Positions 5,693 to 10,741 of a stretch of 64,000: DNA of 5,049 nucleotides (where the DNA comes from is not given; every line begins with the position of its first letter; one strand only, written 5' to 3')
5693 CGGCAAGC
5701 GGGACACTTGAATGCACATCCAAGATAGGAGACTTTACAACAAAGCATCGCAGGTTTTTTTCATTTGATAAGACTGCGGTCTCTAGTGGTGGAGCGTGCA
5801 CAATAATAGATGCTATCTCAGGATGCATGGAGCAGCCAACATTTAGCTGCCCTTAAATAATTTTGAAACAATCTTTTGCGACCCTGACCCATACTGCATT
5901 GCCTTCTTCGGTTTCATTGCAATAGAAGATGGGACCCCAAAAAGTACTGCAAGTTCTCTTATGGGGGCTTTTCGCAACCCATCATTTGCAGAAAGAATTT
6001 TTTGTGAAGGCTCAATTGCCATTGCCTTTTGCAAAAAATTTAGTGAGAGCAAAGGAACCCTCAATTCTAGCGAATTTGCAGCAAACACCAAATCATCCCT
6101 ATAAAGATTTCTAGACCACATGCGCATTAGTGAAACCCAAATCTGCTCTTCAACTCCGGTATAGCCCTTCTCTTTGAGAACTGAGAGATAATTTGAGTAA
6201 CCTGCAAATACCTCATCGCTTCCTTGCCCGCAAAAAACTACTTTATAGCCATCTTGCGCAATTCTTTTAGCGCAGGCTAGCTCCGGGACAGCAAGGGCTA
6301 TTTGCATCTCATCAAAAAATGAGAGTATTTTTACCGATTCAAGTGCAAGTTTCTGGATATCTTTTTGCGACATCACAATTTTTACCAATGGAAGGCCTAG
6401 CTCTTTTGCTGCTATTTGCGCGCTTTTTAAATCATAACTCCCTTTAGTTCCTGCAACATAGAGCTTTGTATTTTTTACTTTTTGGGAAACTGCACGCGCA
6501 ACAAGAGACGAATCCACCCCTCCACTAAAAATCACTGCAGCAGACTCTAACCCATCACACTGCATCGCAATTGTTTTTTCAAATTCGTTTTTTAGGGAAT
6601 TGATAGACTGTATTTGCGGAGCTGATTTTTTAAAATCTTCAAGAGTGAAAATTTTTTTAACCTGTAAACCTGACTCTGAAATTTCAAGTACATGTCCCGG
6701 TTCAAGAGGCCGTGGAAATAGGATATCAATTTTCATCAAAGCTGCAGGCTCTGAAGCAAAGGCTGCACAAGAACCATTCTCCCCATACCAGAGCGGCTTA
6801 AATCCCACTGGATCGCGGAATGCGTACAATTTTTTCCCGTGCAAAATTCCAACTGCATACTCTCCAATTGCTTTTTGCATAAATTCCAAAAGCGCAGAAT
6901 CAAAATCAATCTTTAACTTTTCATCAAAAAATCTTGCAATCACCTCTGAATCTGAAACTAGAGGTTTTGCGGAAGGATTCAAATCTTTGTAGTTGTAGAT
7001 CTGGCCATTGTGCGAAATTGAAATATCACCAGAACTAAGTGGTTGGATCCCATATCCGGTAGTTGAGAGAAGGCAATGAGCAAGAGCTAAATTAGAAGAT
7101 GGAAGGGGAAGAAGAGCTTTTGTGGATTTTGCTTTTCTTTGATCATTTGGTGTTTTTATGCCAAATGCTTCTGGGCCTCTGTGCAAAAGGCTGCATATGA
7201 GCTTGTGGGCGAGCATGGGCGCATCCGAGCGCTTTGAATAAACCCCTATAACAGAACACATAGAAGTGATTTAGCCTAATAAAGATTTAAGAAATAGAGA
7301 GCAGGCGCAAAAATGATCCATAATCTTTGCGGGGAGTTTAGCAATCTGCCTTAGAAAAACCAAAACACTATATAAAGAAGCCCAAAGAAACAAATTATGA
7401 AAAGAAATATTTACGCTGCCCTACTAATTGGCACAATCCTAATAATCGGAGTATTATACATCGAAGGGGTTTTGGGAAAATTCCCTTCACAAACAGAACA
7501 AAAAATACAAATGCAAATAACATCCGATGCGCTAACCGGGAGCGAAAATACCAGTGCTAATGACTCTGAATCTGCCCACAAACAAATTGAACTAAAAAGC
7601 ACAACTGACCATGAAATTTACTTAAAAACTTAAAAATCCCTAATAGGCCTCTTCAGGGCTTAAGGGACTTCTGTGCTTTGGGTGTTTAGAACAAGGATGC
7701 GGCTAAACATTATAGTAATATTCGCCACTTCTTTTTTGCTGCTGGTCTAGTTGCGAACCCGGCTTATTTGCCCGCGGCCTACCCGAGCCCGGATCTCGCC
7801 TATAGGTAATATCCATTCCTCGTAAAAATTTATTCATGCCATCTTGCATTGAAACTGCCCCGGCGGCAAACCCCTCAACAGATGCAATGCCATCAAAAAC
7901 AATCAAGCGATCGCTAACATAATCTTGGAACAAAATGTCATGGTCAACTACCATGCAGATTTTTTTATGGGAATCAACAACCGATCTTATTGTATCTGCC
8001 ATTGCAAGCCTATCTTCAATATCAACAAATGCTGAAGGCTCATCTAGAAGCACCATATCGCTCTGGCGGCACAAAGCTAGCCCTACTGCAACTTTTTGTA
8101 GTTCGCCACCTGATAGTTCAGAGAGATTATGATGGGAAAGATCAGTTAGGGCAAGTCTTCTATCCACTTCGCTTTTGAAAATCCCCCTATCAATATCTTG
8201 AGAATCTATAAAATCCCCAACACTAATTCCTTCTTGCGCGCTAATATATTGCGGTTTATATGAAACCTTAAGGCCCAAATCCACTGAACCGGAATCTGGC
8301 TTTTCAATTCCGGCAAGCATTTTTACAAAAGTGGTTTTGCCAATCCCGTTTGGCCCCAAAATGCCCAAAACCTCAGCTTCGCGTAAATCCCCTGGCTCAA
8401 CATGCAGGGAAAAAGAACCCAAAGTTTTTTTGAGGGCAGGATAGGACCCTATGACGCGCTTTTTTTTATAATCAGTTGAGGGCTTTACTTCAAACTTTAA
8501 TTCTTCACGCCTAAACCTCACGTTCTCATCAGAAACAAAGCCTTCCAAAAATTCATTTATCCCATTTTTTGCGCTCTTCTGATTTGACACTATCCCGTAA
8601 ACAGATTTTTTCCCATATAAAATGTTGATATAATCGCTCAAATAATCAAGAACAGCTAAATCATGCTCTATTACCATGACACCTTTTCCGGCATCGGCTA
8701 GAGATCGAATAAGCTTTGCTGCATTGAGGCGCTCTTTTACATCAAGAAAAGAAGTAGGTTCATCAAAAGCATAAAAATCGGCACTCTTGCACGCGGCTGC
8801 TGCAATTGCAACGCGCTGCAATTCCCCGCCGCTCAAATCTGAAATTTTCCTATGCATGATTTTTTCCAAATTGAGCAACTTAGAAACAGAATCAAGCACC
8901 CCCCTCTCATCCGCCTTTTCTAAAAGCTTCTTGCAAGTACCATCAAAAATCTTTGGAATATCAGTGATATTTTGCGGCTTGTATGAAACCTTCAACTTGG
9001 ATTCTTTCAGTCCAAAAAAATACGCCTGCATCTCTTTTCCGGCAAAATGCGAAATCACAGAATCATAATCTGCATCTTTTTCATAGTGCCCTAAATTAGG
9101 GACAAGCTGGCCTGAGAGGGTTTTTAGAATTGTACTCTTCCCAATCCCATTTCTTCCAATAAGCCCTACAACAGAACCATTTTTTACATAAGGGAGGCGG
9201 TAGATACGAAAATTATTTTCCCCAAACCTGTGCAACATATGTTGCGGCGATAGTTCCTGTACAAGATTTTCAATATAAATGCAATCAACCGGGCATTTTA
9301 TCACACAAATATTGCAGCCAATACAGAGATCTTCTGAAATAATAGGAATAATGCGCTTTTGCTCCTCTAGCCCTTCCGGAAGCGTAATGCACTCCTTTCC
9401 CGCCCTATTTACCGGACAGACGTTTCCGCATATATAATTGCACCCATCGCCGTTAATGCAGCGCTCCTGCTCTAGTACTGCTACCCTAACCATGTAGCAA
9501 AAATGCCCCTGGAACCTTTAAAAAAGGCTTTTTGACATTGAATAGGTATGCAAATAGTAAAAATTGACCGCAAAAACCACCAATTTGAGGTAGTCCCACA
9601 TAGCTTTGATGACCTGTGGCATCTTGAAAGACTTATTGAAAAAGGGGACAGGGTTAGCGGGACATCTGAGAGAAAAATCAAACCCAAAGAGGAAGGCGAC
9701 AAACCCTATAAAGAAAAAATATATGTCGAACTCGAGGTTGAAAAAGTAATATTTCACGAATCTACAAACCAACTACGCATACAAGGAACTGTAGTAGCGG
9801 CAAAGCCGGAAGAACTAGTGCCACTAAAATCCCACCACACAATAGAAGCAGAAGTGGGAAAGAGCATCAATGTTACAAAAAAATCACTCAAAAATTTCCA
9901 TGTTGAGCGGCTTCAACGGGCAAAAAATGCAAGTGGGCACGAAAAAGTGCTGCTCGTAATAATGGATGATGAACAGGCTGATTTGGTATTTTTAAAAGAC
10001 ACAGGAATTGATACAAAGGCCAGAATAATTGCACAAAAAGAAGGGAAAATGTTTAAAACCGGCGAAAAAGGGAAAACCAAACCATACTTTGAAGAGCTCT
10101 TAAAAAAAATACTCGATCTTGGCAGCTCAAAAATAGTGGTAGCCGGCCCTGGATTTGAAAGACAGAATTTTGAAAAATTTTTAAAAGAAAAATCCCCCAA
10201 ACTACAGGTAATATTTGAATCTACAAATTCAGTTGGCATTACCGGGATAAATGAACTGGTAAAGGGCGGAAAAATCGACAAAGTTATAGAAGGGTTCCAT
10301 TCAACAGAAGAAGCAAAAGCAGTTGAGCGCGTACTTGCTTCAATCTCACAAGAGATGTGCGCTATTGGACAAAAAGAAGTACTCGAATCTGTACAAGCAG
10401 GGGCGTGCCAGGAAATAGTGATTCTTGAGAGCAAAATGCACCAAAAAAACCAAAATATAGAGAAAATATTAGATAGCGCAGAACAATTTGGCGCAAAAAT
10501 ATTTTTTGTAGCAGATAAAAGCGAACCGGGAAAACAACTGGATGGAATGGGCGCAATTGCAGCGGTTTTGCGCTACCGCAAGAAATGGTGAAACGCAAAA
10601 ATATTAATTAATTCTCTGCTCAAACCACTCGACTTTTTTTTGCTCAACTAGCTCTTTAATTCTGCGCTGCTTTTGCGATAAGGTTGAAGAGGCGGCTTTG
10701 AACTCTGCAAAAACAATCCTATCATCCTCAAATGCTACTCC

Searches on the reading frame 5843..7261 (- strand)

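Call 29: search_protein_families(library=pfam, proteins=[window:5843-7261:-], max_evalue=0.001)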
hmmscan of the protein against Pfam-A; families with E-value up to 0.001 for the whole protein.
window:5843-7261:- (472 aa): 4 families
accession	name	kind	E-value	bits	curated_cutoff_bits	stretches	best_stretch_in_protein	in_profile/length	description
PF00733.27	Asn_synthase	-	1.1e-34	121.1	21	2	223-360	2-140/354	Asparagine synthase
PF13537.11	GATase_7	-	7e-17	62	25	1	70-176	11-122/123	Glutamine amidotransferase domain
PF13522.11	GATase_6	-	1.5e-10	41.6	27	1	56-171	10-130/130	Glutamine amidotransferase domain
PF24167.1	DUF7411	-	9.5e-06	25.8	28.7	1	241-310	3-70/194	Family of unknown function (DUF7411)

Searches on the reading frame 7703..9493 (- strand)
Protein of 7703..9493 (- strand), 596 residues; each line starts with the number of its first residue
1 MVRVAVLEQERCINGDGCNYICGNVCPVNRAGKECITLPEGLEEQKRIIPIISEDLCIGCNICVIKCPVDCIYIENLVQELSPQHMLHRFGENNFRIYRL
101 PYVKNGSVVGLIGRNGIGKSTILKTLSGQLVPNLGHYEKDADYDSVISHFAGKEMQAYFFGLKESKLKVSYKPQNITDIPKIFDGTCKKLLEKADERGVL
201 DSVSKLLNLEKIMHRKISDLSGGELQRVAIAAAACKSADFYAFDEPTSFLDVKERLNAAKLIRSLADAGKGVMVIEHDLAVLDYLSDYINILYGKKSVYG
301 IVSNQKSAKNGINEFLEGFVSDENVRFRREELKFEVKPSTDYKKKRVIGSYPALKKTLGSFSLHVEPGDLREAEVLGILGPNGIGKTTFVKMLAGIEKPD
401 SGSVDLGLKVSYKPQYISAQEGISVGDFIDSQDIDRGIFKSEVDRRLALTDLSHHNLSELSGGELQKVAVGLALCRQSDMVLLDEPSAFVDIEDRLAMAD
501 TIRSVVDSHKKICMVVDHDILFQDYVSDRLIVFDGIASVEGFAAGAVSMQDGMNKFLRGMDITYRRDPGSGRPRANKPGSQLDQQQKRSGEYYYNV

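Call 29: search_protein_families(library=pfam, proteins=[window:7703-9493:-], max_evalue=0.001)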
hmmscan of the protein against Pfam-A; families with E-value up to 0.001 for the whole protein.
window:7703-9493:- (596 aa): 16 families
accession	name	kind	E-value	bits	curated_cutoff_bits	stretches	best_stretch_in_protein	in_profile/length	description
PF00005.33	ABC_tran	-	8e-43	146.8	25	2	103-248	8-137/137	ABC transporter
PF02463.25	SMC_N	-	2.1e-13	50.7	40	1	93-286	8-206/220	RecF/RecN/SMC N terminal domain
PF13304.12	AAA_21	-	5.5e-10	40.2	27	0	109-127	2-20/304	AAA domain, putative AbiEii toxin, Type IV TA system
PF13479.12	AAA_24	-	7.3e-06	26.4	27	0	376-493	5-59/195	AAA domain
PF00037.32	Fer4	-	2.2e-05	24.5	21.1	1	50-73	1-24/24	4Fe-4S binding domain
PF20720.3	nSTAND3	-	4.1e-05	23.8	27.2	0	370-394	14-38/155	Novel STAND NTPase 3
PF14697.11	Fer4_21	-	6.9e-05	23.3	35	1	5-73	1-58/59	4Fe-4S dicluster domain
PF13555.12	AAA_29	-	8.3e-05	22.7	27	0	105-133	22-49/61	P-loop containing region of AAA domain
PF13476.12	AAA_23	-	0.0001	23.4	27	0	106-127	19-40/201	AAA domain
PF03193.22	RsgA_GTPase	-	0.00011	22.5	30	0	104-136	105-136/174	RsgA GTPase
PF13175.12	AAA_15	-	0.00011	22.4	32.1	0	93-126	9-43/374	AAA ATPase domain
PF13401.12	AAA_22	-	0.00024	21.9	27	0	107-133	6-32/130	AAA domain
PF03215.21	Rad17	-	0.00054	20.4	23.8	0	372-397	44-69/186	Rad17 P-loop domain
PF05729.18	NACHT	-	0.00056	20.2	26.7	0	377-394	4-21/167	NACHT domain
PF00931.28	NB-ARC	-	0.00065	19.5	23.5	0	106-130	18-42/248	NB-ARC domain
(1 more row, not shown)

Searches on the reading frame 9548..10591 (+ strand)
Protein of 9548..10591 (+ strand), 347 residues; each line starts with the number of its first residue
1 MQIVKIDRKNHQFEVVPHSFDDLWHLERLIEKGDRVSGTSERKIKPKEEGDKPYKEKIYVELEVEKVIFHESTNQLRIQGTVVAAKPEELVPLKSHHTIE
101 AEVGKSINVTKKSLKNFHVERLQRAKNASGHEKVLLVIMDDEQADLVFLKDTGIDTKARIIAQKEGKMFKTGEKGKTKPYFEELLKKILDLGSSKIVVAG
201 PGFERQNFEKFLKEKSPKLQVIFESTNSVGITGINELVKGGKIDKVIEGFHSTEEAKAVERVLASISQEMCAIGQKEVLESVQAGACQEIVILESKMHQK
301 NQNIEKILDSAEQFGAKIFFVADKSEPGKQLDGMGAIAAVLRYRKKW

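Call 29: search_protein_families(library=pfam, proteins=[window:9548-10591:+], max_evalue=0.001)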
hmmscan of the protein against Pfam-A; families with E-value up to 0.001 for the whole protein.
window:9548-10591:+ (347 aa): 2 families
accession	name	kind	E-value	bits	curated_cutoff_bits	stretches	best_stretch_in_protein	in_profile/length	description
PF03463.20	eRF1_1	-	1.5e-22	80.4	23.8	1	8-125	11-122/123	eRF1 domain 1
PF03465.20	eRF1_3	-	7e-16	59.1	25.8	1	254-344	3-105/106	eRF1 domain 3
